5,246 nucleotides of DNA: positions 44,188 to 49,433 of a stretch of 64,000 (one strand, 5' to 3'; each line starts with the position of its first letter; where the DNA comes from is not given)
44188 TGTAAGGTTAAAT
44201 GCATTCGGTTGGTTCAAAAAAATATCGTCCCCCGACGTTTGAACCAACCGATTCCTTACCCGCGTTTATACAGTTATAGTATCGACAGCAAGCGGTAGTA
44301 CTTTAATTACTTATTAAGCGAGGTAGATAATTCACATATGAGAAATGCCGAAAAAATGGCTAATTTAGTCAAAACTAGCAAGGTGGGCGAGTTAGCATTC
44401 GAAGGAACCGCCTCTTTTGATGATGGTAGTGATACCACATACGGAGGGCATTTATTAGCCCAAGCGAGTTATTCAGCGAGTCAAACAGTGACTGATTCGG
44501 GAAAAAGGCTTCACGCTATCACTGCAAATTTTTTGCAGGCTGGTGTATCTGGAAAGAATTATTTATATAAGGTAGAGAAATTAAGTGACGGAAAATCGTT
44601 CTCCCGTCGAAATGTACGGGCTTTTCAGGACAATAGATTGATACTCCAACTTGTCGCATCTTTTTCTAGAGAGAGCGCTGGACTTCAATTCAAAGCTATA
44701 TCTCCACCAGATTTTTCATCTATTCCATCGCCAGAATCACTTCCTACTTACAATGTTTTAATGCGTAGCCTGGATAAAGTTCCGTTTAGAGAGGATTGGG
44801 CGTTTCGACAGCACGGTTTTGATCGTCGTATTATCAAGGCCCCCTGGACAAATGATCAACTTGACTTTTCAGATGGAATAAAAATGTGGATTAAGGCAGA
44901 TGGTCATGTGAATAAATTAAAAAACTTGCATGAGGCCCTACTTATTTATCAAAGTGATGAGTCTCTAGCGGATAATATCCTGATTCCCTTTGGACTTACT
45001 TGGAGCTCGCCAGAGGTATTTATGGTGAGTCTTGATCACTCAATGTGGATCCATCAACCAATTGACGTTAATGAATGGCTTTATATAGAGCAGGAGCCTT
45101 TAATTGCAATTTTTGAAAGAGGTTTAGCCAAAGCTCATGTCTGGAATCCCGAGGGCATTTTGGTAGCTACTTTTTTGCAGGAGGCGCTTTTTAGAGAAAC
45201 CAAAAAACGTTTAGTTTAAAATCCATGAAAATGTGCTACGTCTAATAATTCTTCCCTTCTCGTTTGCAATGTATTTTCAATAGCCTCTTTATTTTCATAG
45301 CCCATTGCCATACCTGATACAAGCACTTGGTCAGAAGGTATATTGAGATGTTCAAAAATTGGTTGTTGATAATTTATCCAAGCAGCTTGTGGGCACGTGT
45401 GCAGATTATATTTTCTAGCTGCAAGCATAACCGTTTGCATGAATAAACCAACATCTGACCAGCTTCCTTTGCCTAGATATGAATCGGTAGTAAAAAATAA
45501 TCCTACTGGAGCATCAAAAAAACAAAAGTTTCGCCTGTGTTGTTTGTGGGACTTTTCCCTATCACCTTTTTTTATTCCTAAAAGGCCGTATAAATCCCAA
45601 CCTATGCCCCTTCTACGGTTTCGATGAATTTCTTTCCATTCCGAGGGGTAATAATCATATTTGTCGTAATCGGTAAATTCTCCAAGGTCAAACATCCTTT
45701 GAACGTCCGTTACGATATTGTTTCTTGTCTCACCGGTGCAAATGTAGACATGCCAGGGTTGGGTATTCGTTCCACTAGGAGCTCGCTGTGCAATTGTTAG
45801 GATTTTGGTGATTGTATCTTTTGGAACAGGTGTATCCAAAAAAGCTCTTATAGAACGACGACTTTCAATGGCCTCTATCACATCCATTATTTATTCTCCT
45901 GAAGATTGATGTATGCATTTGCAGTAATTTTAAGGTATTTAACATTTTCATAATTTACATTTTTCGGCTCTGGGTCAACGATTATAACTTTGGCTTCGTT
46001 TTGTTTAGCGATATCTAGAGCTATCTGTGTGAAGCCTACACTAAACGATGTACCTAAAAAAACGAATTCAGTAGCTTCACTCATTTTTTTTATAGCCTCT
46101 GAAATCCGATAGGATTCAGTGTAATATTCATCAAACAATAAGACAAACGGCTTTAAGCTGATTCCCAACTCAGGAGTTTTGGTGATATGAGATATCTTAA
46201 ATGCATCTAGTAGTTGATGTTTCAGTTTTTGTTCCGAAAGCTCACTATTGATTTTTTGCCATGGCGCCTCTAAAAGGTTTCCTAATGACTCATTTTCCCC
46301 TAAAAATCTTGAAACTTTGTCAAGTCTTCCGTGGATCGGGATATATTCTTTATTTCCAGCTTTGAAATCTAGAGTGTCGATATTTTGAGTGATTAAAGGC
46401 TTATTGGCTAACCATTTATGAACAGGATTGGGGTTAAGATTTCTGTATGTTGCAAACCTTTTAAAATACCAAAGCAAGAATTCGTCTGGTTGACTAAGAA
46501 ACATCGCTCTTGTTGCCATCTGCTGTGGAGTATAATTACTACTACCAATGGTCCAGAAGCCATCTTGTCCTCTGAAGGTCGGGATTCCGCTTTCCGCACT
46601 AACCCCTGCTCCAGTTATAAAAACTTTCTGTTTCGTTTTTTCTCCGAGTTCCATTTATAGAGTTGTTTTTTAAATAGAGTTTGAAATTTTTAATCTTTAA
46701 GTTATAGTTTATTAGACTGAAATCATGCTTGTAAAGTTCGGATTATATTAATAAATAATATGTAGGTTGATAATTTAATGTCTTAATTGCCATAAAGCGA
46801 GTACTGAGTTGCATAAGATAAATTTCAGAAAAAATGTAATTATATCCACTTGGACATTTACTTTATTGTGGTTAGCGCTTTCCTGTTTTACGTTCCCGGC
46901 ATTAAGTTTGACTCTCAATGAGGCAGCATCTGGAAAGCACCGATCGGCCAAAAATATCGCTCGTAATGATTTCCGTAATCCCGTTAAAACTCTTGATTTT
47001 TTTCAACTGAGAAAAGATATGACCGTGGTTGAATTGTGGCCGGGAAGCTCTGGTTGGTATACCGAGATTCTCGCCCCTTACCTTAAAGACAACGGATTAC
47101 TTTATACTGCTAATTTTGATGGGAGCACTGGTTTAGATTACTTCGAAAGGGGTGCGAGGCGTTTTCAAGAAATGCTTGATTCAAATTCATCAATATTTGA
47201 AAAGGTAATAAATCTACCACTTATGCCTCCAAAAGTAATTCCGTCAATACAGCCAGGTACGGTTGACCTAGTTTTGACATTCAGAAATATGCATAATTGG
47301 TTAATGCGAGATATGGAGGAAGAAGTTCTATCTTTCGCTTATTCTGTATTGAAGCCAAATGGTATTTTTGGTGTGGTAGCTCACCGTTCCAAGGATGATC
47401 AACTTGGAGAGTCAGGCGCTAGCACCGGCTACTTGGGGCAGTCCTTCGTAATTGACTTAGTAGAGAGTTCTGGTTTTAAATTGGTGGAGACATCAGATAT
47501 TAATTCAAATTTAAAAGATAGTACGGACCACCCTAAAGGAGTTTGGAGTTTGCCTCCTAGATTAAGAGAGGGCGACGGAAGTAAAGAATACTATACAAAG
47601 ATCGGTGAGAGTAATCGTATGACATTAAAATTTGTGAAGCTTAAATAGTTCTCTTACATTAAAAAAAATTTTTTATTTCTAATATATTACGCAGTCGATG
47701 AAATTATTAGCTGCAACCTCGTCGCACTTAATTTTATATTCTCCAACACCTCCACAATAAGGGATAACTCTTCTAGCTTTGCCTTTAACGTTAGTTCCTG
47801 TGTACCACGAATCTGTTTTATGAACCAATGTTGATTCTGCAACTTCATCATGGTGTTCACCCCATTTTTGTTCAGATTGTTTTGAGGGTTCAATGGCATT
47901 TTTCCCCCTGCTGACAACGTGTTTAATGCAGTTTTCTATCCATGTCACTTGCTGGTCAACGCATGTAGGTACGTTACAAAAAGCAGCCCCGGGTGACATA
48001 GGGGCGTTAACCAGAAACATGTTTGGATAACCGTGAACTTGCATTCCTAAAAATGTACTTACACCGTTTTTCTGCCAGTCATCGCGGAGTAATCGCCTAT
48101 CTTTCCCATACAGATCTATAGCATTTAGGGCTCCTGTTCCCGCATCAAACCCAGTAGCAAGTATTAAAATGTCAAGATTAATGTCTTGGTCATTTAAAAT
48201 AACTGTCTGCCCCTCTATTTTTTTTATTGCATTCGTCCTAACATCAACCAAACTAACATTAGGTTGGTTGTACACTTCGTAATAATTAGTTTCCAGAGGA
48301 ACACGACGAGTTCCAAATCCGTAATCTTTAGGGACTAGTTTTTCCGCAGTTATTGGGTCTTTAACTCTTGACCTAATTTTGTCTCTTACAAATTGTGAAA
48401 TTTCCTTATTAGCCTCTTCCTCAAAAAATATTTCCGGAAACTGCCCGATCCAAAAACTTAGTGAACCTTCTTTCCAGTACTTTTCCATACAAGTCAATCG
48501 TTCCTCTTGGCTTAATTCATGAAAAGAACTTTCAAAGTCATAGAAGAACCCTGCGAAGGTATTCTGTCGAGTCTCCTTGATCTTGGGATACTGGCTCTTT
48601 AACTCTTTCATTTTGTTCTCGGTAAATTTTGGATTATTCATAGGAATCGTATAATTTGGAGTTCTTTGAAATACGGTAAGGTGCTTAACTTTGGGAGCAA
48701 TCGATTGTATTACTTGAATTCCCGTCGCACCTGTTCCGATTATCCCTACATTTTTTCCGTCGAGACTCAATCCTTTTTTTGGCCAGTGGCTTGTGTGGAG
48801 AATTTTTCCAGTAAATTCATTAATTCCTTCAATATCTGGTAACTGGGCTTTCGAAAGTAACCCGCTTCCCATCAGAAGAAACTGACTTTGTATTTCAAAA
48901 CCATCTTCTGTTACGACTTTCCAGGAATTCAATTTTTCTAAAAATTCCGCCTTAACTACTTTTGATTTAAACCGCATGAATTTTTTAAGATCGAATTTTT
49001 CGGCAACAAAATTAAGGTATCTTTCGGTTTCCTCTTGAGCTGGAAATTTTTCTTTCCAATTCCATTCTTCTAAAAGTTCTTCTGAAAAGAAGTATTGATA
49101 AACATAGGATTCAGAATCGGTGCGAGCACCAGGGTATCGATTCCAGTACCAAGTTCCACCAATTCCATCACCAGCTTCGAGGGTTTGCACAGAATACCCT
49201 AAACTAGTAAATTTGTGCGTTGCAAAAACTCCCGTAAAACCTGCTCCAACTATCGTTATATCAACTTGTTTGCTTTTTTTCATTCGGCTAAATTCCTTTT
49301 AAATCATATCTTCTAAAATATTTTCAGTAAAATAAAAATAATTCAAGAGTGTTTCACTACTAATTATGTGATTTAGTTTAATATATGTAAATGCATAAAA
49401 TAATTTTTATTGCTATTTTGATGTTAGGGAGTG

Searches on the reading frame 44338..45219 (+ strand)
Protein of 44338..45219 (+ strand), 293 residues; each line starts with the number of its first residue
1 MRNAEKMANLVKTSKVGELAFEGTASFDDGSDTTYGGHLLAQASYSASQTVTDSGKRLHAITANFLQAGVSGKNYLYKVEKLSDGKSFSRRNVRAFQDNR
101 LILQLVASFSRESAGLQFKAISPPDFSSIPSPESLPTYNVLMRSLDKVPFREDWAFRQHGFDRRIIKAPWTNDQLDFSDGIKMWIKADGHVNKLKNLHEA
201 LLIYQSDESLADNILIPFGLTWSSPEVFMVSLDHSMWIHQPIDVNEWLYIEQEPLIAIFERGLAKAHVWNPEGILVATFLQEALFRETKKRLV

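Call 21: search_protein_families(library=pfam, proteins=[window:44338-45219:+], max_evalue=0.00001)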
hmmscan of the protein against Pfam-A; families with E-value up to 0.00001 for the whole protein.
window:44338-45219:+ (293 aa): 3 families
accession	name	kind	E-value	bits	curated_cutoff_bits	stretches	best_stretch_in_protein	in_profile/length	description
PF02551.21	Acyl_CoA_thio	-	3.7e-18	66.1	21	1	182-282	32-130/132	Acyl-CoA thioesterase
PF20789.3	4HBT_3C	-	6.6e-15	56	24.1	1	148-284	7-139/140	Acyl-CoA thioesterase C-terminal domain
PF13622.12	4HBT_3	-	1.3e-12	48.3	24.3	1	30-109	8-82/83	Acyl-CoA thioesterase N-terminal domain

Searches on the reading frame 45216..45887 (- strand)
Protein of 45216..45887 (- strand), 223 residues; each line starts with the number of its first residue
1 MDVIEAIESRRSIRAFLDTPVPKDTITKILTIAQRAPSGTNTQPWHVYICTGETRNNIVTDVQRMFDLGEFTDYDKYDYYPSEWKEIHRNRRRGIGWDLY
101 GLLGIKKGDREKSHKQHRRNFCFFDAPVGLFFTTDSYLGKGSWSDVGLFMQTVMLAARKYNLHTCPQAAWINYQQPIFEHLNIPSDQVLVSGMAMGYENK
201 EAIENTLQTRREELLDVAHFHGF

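Call 21: search_protein_families(library=pfam, proteins=[window:45216-45887:-], max_evalue=0.00001)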
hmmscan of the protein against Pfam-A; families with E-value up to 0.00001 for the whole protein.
window:45216-45887:- (223 aa): 2 families
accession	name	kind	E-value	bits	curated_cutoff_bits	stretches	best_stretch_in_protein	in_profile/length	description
PF00881.29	Nitroreductase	-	2.4e-31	109.6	23.5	1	7-197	1-167/167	Nitroreductase family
PF14512.11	TM1586_NiRdase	-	6.2e-11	42.8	27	0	143-213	81-144/215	Putative TM nitroreductase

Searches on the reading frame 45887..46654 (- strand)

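Call 22: search_protein_families(library=pfam, proteins=[window:45887-46654:-], max_evalue=0.00001)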
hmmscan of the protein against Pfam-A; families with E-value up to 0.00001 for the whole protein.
window:45887-46654:- (255 aa): 1 family
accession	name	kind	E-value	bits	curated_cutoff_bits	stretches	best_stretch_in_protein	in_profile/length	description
PF02146.23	SIR2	-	2.3e-24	86.8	24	1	15-206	1-178/180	Sir2 family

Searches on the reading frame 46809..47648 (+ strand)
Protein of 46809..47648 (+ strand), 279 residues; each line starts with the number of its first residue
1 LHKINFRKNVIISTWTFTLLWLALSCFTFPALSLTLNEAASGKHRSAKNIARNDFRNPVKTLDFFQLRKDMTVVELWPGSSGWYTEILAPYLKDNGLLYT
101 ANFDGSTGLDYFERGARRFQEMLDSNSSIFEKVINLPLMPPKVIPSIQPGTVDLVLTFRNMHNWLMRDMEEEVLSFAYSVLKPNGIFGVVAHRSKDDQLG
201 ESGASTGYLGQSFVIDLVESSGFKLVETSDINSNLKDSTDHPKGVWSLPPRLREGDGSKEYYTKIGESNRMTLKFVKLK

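Call 22: search_protein_families(library=pfam, proteins=[window:46809-47648:+], max_evalue=0.00001)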
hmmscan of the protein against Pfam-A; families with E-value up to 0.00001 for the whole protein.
window:46809-47648:+ (279 aa): 0 families

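Call 81: search_protein_families(library=pfam, proteins=[window:46809-47648:+], max_evalue=0.01)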
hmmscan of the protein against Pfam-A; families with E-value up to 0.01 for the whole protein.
window:46809-47648:+ (279 aa): 1 family
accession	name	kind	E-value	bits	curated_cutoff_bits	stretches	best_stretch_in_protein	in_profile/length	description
PF08242.18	Methyltransf_12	-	0.0041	18.3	30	1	107-187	24-98/98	Methyltransferase domain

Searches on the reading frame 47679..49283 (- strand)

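Call 22: search_protein_families(library=pfam, proteins=[window:47679-49283:-], max_evalue=0.00001)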
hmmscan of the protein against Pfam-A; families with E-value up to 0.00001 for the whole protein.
window:47679-49283:- (534 aa): 6 families
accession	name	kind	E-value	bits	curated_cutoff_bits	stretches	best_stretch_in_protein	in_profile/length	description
PF00743.25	FMO-like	-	8.4e-14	51.3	22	1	9-207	4-214/532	Flavin-binding monooxygenase-like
PF07992.20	Pyr_redox_2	-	1.9e-12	47.6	26.1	0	100-230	66-195/291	Pyridine nucleotide-disulphide oxidoreductase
PF13738.12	Pyr_redox_3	-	4e-10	39.9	30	1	11-233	2-225/305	Pyridine nucleotide-disulphide oxidoreductase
PF13450.12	NAD_binding_8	-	3.3e-08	34.1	21.9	1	11-57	1-47/68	NAD(P)-binding Rossmann-like domain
PF13434.12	Lys_Orn_oxgnase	-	7.2e-08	32.4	21.3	1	65-225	75-238/339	L-lysine 6-monooxygenase/L-ornithine 5-monooxygenase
PF00070.33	Pyr_redox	-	6.3e-06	27.1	22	0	179-231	2-53/82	Pyridine nucleotide-disulphide oxidoreductase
